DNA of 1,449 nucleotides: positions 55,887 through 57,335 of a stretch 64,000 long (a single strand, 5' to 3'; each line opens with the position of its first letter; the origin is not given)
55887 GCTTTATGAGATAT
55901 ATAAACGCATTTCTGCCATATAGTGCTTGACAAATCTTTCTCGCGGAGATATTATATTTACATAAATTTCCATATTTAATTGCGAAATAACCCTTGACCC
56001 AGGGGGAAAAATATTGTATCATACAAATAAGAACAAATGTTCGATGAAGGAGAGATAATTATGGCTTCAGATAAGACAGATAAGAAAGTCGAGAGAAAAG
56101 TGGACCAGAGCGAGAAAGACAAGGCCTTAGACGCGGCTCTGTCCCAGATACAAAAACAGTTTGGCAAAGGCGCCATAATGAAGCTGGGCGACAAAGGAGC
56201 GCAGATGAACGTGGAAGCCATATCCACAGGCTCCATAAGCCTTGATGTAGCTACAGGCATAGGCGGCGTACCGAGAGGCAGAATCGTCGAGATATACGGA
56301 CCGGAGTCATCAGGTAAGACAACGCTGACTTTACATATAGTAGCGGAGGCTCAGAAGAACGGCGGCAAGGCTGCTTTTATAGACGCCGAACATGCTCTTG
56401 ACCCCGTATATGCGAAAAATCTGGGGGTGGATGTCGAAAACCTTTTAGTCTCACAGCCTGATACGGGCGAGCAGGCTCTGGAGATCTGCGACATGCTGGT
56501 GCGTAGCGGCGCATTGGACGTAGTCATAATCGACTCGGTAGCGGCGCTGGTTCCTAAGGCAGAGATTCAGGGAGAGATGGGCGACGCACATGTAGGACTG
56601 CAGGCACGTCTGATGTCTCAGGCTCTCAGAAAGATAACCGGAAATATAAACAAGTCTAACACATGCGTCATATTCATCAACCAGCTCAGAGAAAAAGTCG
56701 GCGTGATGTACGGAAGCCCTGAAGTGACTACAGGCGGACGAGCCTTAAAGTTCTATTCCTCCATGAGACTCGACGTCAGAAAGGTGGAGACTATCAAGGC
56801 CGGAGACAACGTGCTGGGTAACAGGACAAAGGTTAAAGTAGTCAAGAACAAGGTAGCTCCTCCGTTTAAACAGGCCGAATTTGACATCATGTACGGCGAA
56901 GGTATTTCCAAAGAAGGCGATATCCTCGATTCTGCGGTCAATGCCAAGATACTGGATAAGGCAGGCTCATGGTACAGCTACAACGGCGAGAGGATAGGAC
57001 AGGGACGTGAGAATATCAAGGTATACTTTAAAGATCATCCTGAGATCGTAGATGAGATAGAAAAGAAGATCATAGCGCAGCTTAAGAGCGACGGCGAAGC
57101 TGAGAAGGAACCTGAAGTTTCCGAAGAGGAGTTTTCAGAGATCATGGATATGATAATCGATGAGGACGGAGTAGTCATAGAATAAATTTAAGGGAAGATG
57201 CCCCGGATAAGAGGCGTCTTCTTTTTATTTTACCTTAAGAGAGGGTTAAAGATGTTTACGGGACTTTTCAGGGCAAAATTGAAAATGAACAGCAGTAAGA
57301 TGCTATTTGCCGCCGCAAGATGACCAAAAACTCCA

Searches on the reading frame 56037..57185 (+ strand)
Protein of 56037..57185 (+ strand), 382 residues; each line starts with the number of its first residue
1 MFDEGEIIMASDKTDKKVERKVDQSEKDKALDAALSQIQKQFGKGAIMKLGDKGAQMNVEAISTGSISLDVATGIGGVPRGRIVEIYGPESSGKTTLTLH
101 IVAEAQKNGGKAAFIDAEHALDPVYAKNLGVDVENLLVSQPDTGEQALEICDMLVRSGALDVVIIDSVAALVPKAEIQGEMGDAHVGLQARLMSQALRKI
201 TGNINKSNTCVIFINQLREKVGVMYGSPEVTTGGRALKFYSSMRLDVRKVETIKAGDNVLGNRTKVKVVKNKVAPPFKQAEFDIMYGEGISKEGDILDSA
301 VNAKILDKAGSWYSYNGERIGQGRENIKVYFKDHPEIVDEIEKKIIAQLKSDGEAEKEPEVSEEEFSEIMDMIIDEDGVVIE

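Call 22: search_protein_families(library=pfam, proteins=[window:56037-57185:+], max_evalue=0.0001)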
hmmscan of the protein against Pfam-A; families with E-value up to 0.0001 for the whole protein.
window:56037-57185:+ (382 aa): 6 families
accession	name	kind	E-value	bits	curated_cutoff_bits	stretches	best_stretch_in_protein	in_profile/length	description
PF00154.27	RecA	-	3.2e-144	479.6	27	1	29-291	1-262/262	recA bacterial DNA recombination protein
PF21096.2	RecA_C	-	2.3e-25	88.9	27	1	294-349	1-56/57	RecA C-terminal domain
PF08423.17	Rad51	-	1.2e-09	38.3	22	1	58-250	4-212/244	Rad51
PF06745.19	ATPase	-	8.8e-06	25.7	26.6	1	63-136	2-77/231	KaiC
PF01637.24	ATPase_2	-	1e-05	25.9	33.2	1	82-209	21-110/225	ATPase domain predominantly from Archaea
PF13479.12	AAA_24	-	6.8e-05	23.2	27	0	84-173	5-78/195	AAA domain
